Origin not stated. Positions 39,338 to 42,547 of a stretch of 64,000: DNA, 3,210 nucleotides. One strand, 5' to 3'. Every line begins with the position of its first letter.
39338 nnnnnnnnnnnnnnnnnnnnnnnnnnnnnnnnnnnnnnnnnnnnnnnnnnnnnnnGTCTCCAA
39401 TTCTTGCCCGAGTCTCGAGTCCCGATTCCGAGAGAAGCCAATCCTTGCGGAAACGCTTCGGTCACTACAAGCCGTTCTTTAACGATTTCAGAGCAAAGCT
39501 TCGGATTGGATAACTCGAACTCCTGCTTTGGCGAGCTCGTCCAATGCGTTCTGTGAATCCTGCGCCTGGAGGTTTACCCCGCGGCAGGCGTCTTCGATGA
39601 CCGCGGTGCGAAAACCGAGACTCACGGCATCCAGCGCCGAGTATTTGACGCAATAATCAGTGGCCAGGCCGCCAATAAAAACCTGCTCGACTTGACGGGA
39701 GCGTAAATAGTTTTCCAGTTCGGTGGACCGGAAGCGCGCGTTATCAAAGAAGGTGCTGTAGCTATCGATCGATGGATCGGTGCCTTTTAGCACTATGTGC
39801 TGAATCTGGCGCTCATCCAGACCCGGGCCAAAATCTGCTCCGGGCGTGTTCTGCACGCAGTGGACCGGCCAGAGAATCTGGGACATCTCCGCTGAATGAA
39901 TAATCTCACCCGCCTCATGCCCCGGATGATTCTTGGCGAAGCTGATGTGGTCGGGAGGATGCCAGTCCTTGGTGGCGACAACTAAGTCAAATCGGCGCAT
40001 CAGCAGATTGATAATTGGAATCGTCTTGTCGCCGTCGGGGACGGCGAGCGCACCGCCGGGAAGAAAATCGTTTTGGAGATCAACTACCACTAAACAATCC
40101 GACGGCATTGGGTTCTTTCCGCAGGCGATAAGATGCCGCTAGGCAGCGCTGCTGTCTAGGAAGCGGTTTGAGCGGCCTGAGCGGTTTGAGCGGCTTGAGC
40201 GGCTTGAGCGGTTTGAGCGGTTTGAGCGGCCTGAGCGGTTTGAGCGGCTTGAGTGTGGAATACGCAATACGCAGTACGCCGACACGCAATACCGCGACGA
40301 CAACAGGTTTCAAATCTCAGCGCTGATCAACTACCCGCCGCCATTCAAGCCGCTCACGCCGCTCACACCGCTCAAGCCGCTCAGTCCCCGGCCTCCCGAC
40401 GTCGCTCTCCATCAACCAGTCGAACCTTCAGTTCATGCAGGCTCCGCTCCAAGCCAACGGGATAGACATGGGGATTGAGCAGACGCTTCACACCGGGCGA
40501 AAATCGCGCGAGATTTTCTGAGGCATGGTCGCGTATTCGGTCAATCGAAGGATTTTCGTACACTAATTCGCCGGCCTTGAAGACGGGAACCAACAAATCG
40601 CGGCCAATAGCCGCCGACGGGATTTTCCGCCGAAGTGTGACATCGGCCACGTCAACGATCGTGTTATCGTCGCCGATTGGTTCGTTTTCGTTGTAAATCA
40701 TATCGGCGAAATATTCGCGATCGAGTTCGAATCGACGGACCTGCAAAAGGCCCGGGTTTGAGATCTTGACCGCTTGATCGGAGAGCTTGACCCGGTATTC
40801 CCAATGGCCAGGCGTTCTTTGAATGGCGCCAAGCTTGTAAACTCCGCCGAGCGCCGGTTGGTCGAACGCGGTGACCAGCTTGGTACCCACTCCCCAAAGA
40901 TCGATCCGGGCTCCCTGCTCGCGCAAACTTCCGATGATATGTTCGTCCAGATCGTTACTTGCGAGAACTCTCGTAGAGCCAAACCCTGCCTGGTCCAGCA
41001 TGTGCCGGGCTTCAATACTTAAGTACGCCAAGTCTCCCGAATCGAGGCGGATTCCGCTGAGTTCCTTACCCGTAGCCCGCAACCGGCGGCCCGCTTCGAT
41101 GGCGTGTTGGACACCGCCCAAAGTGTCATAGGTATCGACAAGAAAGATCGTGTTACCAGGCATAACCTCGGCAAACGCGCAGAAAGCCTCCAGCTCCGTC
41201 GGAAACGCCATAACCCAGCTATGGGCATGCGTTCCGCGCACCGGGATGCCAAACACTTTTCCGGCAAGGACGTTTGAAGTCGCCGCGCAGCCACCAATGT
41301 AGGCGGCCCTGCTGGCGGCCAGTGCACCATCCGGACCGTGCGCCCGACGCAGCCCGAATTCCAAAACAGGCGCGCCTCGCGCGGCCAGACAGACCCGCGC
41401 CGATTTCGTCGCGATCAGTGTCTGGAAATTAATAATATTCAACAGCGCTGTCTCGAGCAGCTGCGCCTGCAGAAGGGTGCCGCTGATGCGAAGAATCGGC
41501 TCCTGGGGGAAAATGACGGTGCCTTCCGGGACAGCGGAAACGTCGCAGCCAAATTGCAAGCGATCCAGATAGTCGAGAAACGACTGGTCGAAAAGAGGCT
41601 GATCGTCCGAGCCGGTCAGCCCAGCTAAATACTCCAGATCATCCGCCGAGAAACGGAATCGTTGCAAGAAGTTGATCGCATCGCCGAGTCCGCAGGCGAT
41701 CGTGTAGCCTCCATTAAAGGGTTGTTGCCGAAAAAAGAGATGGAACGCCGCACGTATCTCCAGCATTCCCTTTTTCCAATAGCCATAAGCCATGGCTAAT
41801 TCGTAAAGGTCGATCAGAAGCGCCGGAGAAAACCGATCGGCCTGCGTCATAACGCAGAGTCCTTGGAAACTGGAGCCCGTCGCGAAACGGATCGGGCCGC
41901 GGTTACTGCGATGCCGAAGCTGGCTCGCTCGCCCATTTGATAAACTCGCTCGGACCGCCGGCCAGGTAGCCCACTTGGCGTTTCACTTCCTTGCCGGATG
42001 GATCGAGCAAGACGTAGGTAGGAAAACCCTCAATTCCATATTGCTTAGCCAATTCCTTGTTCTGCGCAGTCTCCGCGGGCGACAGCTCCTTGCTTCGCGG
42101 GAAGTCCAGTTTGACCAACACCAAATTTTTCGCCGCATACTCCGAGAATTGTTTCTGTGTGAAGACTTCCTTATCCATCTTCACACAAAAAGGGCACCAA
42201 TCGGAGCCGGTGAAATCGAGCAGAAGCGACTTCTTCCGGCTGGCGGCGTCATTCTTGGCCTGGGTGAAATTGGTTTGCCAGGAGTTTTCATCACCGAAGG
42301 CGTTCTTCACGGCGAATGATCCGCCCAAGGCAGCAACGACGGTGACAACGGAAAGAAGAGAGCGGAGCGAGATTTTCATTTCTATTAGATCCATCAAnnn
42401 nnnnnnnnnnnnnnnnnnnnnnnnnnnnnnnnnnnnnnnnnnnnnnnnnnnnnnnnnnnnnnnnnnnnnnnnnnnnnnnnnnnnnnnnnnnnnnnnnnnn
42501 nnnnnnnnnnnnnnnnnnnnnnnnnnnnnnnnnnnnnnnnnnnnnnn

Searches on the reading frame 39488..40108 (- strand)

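Call 3: search_protein_families(library=pfam, proteins=[window:39488-40108:-], max_evalue=0.01)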
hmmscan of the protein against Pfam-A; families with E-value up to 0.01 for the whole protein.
window:39488-40108:- (206 aa): 1 family
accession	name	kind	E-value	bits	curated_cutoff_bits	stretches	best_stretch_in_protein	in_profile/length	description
PF00857.26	Isochorismatase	-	2.7e-26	93.1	27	1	5-203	2-174/175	Isochorismatase domain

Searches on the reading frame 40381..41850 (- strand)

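Call 3: search_protein_families(library=pfam, proteins=[window:40381-41850:-], max_evalue=0.01)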
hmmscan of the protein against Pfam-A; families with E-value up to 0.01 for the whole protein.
window:40381-41850:- (489 aa): 4 families
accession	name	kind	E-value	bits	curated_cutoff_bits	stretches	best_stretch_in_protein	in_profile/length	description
PF17767.7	NAPRTase_N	-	2.4e-35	122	32.6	1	11-141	1-125/125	Nicotinate phosphoribosyltransferase (NAPRTase) N-terminal domain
PF17956.6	NAPRTase_C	-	5.7e-19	69.1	23.3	1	372-475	6-111/111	Nicotinate phosphoribosyltransferase C-terminal domain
PF02749.22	QRPTase_N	-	4.7e-06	27.2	27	1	100-141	37-79/82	Quinolinate phosphoribosyl transferase, N-terminal domain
PF04095.22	NAPRTase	-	0.00037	20.8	20.8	1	164-340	5-193/239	Nicotinate phosphoribosyltransferase (NAPRTase) family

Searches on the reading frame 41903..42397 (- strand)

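Call 3: search_protein_families(library=pfam, proteins=[window:41903-42397:-], max_evalue=0.01)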
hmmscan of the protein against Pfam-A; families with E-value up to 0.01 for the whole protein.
window:41903-42397:- (164 aa): 9 families
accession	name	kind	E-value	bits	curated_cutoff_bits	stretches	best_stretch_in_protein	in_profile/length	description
PF13098.12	Thioredoxin_2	-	8.7e-18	65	27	1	51-152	1-100/104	Thioredoxin-like domain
PF13899.12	Thioredoxin_7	-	3.1e-15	56.5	27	1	40-133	2-83/83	Thioredoxin-like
PF00085.26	Thioredoxin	-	5.7e-08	33.1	23.5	1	49-143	12-90/103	Thioredoxin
PF03190.21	Thioredox_DsbH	-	6.5e-07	29.9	27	1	39-137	21-115/163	Protein of unknown function, DUF255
PF13905.12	Thioredoxin_8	-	2e-05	25.3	27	1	80-136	46-93/94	Thioredoxin-like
PF08534.16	Redoxin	-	3.4e-05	24.1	26.6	1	46-144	20-135/148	Redoxin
PF20130.4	DUF6520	-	0.00051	20.8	25.4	1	7-51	1-44/83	Family of unknown function (DUF6520)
PF00578.27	AhpC-TSA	-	0.0043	17.4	26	1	48-143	19-99/124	AhpC/TSA family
PF06110.17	TXD17-like_Trx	-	0.0059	16.7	23.1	0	62-101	32-68/119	Thioredoxin domain-containing protein 17-like, thioredoxin domain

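Call 4: search_protein_families(library=ncbifam, proteins=[window:41903-42397:-], max_evalue=0.01)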
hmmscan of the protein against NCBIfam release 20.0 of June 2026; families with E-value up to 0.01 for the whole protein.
window:41903-42397:- (164 aa): 10 families
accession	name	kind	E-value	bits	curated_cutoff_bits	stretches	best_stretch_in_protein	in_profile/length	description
NF043050.1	DisulfRedDsbH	equivalog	1.5e-32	112.9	190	1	40-154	45-157/166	disulfide reductase DsbH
NF045694.1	seleno_TsoB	exception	6.7e-17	60.8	805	1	15-144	437-558/572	rhodanese/DsbD fusion-like selenoprotein TsoB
NF001419.0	PRK00293.1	subfamily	3.9e-10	38.9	330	1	43-154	465-567/574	protein-disulfide reductase DsbD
TIGR01068.1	thioredoxin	equivalog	4.9e-07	29.9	96.8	1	46-145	5-88/101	thioredoxin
TIGR01295.2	PedC_BrcD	equivalog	0.00011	22.2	120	1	43-143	44-140/152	PedC/BrcD family bacteriocin maturation disulfide isomerase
TIGR01126.1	pdi_dom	equivalog_domain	0.00024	21.3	107.2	1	51-137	10-84/105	protein disulfide-isomerase domain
NF002854.0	PRK03147.1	subfamily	0.0012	18.8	170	0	54-144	61-159/176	thiol-disulfide oxidoreductase ResA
NF041199.1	trx7_PDZ_seleno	equivalog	0.0051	15.8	300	1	39-97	2-60/390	Trx7/PDZ domain-containing (seleno)protein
TIGR01130.1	ER_PDI_fam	subfamily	0.0054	16.3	344.25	0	110-131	61-82/476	protein disulfide-isomerase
NF006898.0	PRK09381.1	equivalog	0.0093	16.3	138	0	57-148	23-98/109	thioredoxin TrxA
